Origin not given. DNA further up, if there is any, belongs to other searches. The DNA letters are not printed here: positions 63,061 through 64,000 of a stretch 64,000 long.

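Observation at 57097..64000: Giant open-ended ORF absent from the ORF track: autotransporter whose passenger is built entirely from eukaryote-type adhesion modules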

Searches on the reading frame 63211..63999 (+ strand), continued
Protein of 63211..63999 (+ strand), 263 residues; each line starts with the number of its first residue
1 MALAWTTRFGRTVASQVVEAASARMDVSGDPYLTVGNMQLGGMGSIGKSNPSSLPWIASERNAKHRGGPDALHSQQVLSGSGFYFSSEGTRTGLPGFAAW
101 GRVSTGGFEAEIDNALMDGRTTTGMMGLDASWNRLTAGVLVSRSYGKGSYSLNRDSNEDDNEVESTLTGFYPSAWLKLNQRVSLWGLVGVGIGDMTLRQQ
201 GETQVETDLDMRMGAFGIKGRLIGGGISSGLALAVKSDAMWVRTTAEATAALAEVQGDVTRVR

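Call 49: find_related_loci(query=window:63211-63999:+, collection=genome_contigs, flank=10000)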
Query window:63211-63999:+ (263 aa) in genome_contigs; peptide patterns used: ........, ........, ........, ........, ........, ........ (x = any residue, [..] = any of these).
65 stretches matched a pattern; 4 encode a relative of the query (tblastn E <= 1e-3); 4 distinct loci.
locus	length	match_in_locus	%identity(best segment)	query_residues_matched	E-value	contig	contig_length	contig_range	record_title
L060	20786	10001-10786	88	1-263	2e-145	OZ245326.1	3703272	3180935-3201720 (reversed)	MAG: bacterium isolate 5c86cc85-80a8-49d9-b8ce-0f4659ada66a genome assembly, chromosome: 1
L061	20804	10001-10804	36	1-263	2e-43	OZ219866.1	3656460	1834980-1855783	MAG: Alphaproteobacteria bacterium isolate 558767b7-c9c4-4971-8057-2abcdc083aa7 genome assembly, chromosome: 2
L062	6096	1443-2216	31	8-263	1e-26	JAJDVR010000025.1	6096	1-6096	MAG: Gemmatimonadetes bacterium isolate jk18x22bins.6 k141_172619, whole genome shotgun sequence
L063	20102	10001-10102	91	230-263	4e-7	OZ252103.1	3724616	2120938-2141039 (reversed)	MAG: bacterium isolate 8b9b2d7a-c40d-4f90-8ad6-3455a0001c0c genome assembly, chromosome: 1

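Call 55: search_protein_families(library=pfam, alignment_id=A2, max_evalue=0.001)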
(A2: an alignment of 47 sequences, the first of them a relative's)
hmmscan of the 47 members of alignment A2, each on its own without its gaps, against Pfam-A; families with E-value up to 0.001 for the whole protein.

A. member 1, L060:1883-11389:+ (3169 aa): 21 families
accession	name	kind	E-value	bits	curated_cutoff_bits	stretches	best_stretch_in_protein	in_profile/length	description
PF00041.27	fn3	-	2.2e-112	367.9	25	9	1310-1393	6-82/84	Fibronectin type III domain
PF25059.1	FN3_DSCAM-DSCAML_C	-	1.1e-61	205.6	39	5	701-767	5-70/89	DSCAM/DSCAML C-terminal Fn3-like domain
PF00028.23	Cadherin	-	4.7e-51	171.6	28.8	4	2075-2145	21-93/93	Cadherin domain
PF13855.12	LRR_8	-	8.9e-32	109.1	27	3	206-265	2-61/61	Leucine rich repeat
PF16656.11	Pur_ac_phosph_N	-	1.2e-30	106.3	30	2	902-984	9-93/93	Purple acid Phosphatase, N-terminal domain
PF00530.23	SRCR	-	1.5e-20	73.8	26.1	1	2470-2584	1-99/100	Scavenger receptor cysteine-rich domain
PF03160.20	Calx-beta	-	3e-17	63.2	27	1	2612-2690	21-100/119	Calx-beta domain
PF16893.11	fn3_2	-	3.6e-16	59.5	27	0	1305-1382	3-76/89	Fibronectin type III domain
PF12799.13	LRR_4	-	1.2e-15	57.5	27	1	231-269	3-40/44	Leucine Rich repeats (2 copies)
PF23376.1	Fn3_VIN3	-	1.1e-10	42.4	33.9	0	738-768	56-86/99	VIN3-like, fibronectin type-III domain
PF23592.1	Cadherin_CELSR2_9th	-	4.1e-10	40.1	36.8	0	1430-1488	30-88/100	CELSR2-like, ninth cadherin domain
PF17963.7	Big_9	-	2.1e-09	38.6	23.6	0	1421-1500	10-89/89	Bacterial Ig domain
PF12733.13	Cadherin-like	-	2.7e-08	34.6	24.2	1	447-542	3-88/89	Cadherin-like beta sandwich domain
PF23598.1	LRR_14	-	6.1e-08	32.2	40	1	210-355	27-170/353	Leucine-rich repeat region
PF25788.1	Ig_Rha78A_N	-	1.9e-07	31.8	27.4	0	1114-1191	20-102/105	Rha78A-like, N-terminal immunoglobulin domain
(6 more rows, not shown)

B. families by the number of members that match (of 47 scanned): 36 families (the first 25 are shown)
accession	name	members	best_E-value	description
PF03160.20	Calx-beta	35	1.2e-44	Calx-beta domain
PF00041.27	fn3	9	2.2e-112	Fibronectin type III domain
PF25059.1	FN3_DSCAM-DSCAML_C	4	1.1e-61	DSCAM/DSCAML C-terminal Fn3-like domain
PF12733.13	Cadherin-like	4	2.1e-50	Cadherin-like beta sandwich domain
PF13753.12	SWM_repeat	4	1.9e-42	Putative flagellar system-associated repeat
PF00530.23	SRCR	4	1.2e-21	Scavenger receptor cysteine-rich domain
PF03797.25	Autotransporter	4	4.7e-12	Autotransporter beta-domain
PF19078.6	Big_12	3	1.2e-61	Bacterial Ig-like domain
PF13855.12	LRR_8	3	8.9e-32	Leucine rich repeat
PF16656.11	Pur_ac_phosph_N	3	1.2e-30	Purple acid Phosphatase, N-terminal domain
PF12799.13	LRR_4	3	1.2e-15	Leucine Rich repeats (2 copies)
PF13505.12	OMP_b-brl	3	0.0001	Outer membrane protein beta-barrel domain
PF00028.23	Cadherin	2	4.7e-51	Cadherin domain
PF16893.11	fn3_2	2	3.6e-16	Fibronectin type III domain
PF17963.7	Big_9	2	2.3e-12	Bacterial Ig domain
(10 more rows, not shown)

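Call 56: search_protein_families(library=ncbifam, alignment_id=A2, max_evalue=0.01)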
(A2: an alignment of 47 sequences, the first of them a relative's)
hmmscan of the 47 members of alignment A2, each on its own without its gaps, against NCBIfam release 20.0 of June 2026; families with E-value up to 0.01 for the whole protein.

A. member 1, L060:1883-11389:+ (3169 aa): 7 families
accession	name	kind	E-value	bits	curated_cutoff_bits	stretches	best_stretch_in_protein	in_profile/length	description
NF012211.1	tand_rpt_95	domain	1e-23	83.1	90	3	610-687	19-94/98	tandem-95 repeat protein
NF047464.1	FibnectbindLIC11051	equivalog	5.9e-16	58.1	1000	1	204-360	510-661/685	LIC_11051 family fibronectin-binding protein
NF041381.1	XopAC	subfamily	2e-11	43.3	450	1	229-370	66-204/451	XopAC/AvrAC family type III secretion system effector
NF011897.0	PRK15370.1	equivalog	1.1e-09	36.8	1113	1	206-352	242-373/755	SPI-1 type III secretion system effector E3 ubiquitin transferase SlrP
TIGR00845.1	caca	equivalog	2.6e-08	32.1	679.85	1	2624-2690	423-489/921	sodium/calcium exchanger 1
NF041351.1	XopL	equivalog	1.3e-07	30.7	500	1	226-344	150-267/497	type III secretion system leucine-rich repeat domain-containing effector XopL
NF041400.1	XopAE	equivalog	5.3e-06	25.6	600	1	228-354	42-166/478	type III secretion system effector XopAE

B. families by the number of members that match (of 47 scanned): 16 families
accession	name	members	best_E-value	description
TIGR00845.1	caca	35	1.3e-27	sodium/calcium exchanger 1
NF038115.1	SVAGG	26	2.1e-11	SVAGG family GlyGly-CTERM protein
TIGR01414.1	autotrans_barl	13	3.1e-06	autotransporter outer membrane beta-barrel domain-containing protein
NF041539.1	choice_anch_R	4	2.9e-50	choice-of-anchor R domain-containing protein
TIGR02059.1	swm_rep_I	3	5.5e-26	cyanobacterial long protein repeat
NF012211.1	tand_rpt_95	3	1e-23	tandem-95 repeat protein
NF047464.1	FibnectbindLIC11051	3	4.8e-18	LIC_11051 family fibronectin-binding protein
NF041351.1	XopL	3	9.6e-08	type III secretion system leucine-rich repeat domain-containing effector XopL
NF040485.1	ZirU_fam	2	8.7e-41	ZirU family protein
NF041381.1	XopAC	2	2e-11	XopAC/AvrAC family type III secretion system effector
NF011897.0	PRK15370.1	2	1.1e-09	SPI-1 type III secretion system effector E3 ubiquitin transferase SlrP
NF041400.1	XopAE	2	5.3e-06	type III secretion system effector XopAE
NF007031.0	PRK09496.1-2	1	1.1e-05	Trk system potassium transporter TrkA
NF003383.0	PRK04517.1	1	0.00059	hypothetical protein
NF041112.1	chap_CsgH_alph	1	0.0015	curli-like amyloid fiber formation chaperone CsgH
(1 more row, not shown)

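Call 69: predict_structure(alignment_id=A3)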
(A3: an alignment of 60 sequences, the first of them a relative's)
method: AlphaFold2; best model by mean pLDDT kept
length: 460 residues; sequences in the alignment: 60
mean_pLDDT: 70.7   pTM: 0.65
mean pLDDT of the five models: 70.7, 69.3, 69.0, 67.1, 63.8
residues with pLDDT >= 90: 78; 70-90: 195; 50-70: 102; < 50: 85
segments of 3 or more residues with pLDDT < 50: 31-46, 61-63, 65-70, 342-357, 359-394
pLDDT, mean of each block of 10 residues (from residue 1): 88 86 61 43 42 52 45 55 57 74 76 84 81 87 87 84 90 92 94 86 93 93 86 93 85 90 89 84 88 82 79 68 65 55 40 45 31 25 35 53 65 61 74 75 65 69
secondary structure, 60 per line:
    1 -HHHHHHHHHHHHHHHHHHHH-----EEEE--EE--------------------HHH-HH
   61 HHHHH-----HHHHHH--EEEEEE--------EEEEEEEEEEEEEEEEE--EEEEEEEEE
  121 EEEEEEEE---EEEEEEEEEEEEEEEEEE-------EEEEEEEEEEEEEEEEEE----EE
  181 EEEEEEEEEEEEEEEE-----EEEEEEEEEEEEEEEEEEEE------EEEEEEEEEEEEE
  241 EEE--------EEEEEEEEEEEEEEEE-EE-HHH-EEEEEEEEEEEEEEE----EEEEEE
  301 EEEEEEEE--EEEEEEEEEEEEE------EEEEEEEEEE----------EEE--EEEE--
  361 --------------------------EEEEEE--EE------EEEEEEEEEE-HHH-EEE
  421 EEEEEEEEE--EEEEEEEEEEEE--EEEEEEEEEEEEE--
elements in order: H2-21 E27-30 H59-65 H71-76 E79-84 E93-109 E112-128 E132-149 E157-174 E179-196 E202-221 E228-243 E252-267 E276-290 E295-308 E311-323 E330-339 E350-352 E355-358 E387-392 E403-412 E418-429 E432-443 E446-458

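Call 71: fold_search(model_id=the predicted structure, library=pdb)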
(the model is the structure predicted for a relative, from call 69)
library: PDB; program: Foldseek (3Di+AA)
matches with E <= 10: 746; with E <= 0.001: 28
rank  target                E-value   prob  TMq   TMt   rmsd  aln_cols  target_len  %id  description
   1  3qq2_B                3.8e-06  1.00  0.38  0.64   7.3       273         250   15  Crystal Structure of the Beta Domain of the Bordetella Autotransporter Brka (released 2011-04-13)
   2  3qq2_A                1.6e-05  1.00  0.38  0.65   4.6       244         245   16  Crystal Structure of the Beta Domain of the Bordetella Autotransporter Brka (released 2011-04-13)
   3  2qom_A                2.0e-05  1.00  0.38  0.61   5.7       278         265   12  The crystal structure of the E.coli EspP autotransporter Beta-domain. (released 2007-11-13)
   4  3qq2_C                2.2e-05  1.00  0.39  0.66   7.5       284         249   15  Crystal Structure of the Beta Domain of the Bordetella Autotransporter Brka (released 2011-04-13)
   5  2qom_B                3.6e-05  1.00  0.37  0.57   7.1       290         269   13  The crystal structure of the E.coli EspP autotransporter Beta-domain. (released 2007-11-13)
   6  3slo                  5.1e-05  1.00  0.35  0.48   7.6       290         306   12  Pre-cleavage Structure of the Autotransporter EspP - N1023D mutant (released 2011-11-16)
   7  3slj                  5.4e-05  1.00  0.35  0.49   7.5       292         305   13  Pre-cleavage Structure of the Autotransporter EspP - N1023A mutant (released 2011-11-16)
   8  3aeh_A                5.7e-05  1.00  0.36  0.54   6.1       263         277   11  Integral membrane domain of autotransporter Hbp (released 2010-07-07)
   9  3slt                  6.3e-05  1.00  0.35  0.49   7.4       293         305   12  Pre-cleavage Structure of the Autotransporter EspP - N1023S Mutant (released 2011-11-16)
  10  8bnz_P                7.0e-05  1.00  0.34  0.49   8.1       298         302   13  BAM-EspP complex structure with BamA-G431C/EspP-N1293C mutations in nanodisc (released 2023-04-26)
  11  1uyn                  1.3e-04  1.00  0.34  0.51   6.7       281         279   15  Translocator domain of autotransporter NalP from Neisseria meningitidis (released 2004-03-18)
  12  9gf0_A                1.6e-04  1.00  0.30  0.40  15.5       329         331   11  Cryo-EM Structure of Pentameric Outer Membrane Protein A from Bdellovibrio bacteriovorus (released 2025-07-09)
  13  9gf0_E                1.6e-04  1.00  0.29  0.38  15.5       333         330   13  Cryo-EM Structure of Pentameric Outer Membrane Protein A from Bdellovibrio bacteriovorus (released 2025-07-09)
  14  6h7v_A                1.9e-04  1.00  0.30  0.23  20.2       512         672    9  Crystal structure of BauA, the Ferric preacinetobactin receptor from Acinetobacter baumannii (released 2018-10-10)
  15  8bo2_P                2.0e-04  1.00  0.35  0.49   7.0       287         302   11  BAM-EspP complex structure with BamA-S425C/EspP-S1299C mutations in nanodisc (released 2023-04-26)
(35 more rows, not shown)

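Call 73: list_cluster_members(proteins=[P0206, P0173, P0177, P0171, P0172, P0212, P0200, P0185, P0196, P0002])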
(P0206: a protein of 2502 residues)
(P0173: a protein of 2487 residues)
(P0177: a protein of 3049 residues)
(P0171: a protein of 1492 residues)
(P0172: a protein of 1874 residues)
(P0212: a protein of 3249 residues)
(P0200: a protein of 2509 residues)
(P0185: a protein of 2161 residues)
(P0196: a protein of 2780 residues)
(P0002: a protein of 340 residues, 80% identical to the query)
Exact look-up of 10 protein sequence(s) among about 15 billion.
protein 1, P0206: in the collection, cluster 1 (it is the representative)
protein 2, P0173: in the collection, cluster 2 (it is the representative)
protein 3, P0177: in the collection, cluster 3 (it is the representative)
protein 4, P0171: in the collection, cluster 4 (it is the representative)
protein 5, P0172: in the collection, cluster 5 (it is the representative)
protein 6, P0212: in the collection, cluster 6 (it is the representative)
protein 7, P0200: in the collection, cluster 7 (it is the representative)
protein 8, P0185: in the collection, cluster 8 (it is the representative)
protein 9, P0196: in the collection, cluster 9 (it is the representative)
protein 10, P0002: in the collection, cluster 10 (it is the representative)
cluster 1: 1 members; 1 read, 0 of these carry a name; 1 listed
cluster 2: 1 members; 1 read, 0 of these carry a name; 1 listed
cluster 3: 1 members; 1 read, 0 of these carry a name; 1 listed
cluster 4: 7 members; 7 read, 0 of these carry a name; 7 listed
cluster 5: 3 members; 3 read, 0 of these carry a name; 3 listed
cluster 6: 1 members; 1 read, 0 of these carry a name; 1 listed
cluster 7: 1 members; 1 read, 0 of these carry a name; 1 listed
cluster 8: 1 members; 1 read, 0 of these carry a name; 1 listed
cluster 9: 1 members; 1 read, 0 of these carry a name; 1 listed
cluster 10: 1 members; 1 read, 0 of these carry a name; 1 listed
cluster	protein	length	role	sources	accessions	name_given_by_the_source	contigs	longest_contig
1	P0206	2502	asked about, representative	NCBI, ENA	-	-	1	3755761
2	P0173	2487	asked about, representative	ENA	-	-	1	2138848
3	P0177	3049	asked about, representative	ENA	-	-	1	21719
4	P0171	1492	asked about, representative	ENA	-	-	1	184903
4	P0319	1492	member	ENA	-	-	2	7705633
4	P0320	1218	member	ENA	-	-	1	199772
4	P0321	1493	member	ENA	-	-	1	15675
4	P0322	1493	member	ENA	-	-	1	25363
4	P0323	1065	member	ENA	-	-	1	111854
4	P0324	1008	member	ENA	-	-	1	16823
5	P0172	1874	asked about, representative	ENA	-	-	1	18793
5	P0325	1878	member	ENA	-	-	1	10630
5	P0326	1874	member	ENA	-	-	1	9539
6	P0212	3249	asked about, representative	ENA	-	-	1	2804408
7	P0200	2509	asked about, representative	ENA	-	-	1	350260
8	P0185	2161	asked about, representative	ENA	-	-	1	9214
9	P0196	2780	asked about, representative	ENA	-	-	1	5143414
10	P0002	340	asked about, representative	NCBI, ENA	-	-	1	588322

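Call 75: find_encoding_contigs(protein=P0206, flank=6000, max_places=3)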
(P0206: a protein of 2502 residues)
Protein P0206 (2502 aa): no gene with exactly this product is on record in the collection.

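Call 88: search_solved_structures(query=A3, max_evalue=10, show_alignments=2)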
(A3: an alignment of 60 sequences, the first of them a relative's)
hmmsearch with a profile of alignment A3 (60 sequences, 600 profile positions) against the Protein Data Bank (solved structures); distinct sequences matched with E-value up to 10: 18.
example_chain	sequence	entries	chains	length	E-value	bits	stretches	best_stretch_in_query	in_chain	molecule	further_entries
3us9_A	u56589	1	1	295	1.4e-13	53.5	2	54-120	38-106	Sodium/calcium exchanger 1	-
8sgi_A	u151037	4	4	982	5.9e-12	48.1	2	55-120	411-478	Sodium/calcium exchanger 1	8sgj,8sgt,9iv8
3rb5_A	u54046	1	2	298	4.6e-09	38.5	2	47-133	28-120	Na/Ca exchange protein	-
8jp0_A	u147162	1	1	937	6.2e-09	38.1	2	53-120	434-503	Sodium/calcium exchanger 1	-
3rb7_A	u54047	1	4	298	7.3e-09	37.9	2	46-132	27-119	Na/Ca exchange protein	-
2fws_A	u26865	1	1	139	8.7e-07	31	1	54-121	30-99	Sodium/calcium exchanger 1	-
2dpk_A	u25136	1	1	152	1.1e-06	30.7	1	54-120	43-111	Sodium/calcium exchanger 1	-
3gin_A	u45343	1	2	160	2.8e-06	29.3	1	54-120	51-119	Sodium/calcium exchanger 1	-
2kls_A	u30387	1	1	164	1.7e-05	26.8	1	48-132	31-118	Sodium/calcium exchanger 1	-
2fwu_A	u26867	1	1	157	1.9e-05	26.6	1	49-132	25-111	Sodium/calcium exchanger 1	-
3e9t_A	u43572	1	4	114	4.7e-05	25.3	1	46-129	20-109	Na/Ca exchange protein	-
3ead_A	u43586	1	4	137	4.8e-05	25.3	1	46-133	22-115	Na/Ca exchange protein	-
2qvk_A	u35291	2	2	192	9.3e-05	24.3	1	49-124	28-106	Sodium/calcium exchanger 1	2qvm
2lt9_A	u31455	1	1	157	0.00075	21.3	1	46-116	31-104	Protein Slc8a3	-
3e9u_A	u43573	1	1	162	0.035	15.8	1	39-114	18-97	Na/Ca exchange protein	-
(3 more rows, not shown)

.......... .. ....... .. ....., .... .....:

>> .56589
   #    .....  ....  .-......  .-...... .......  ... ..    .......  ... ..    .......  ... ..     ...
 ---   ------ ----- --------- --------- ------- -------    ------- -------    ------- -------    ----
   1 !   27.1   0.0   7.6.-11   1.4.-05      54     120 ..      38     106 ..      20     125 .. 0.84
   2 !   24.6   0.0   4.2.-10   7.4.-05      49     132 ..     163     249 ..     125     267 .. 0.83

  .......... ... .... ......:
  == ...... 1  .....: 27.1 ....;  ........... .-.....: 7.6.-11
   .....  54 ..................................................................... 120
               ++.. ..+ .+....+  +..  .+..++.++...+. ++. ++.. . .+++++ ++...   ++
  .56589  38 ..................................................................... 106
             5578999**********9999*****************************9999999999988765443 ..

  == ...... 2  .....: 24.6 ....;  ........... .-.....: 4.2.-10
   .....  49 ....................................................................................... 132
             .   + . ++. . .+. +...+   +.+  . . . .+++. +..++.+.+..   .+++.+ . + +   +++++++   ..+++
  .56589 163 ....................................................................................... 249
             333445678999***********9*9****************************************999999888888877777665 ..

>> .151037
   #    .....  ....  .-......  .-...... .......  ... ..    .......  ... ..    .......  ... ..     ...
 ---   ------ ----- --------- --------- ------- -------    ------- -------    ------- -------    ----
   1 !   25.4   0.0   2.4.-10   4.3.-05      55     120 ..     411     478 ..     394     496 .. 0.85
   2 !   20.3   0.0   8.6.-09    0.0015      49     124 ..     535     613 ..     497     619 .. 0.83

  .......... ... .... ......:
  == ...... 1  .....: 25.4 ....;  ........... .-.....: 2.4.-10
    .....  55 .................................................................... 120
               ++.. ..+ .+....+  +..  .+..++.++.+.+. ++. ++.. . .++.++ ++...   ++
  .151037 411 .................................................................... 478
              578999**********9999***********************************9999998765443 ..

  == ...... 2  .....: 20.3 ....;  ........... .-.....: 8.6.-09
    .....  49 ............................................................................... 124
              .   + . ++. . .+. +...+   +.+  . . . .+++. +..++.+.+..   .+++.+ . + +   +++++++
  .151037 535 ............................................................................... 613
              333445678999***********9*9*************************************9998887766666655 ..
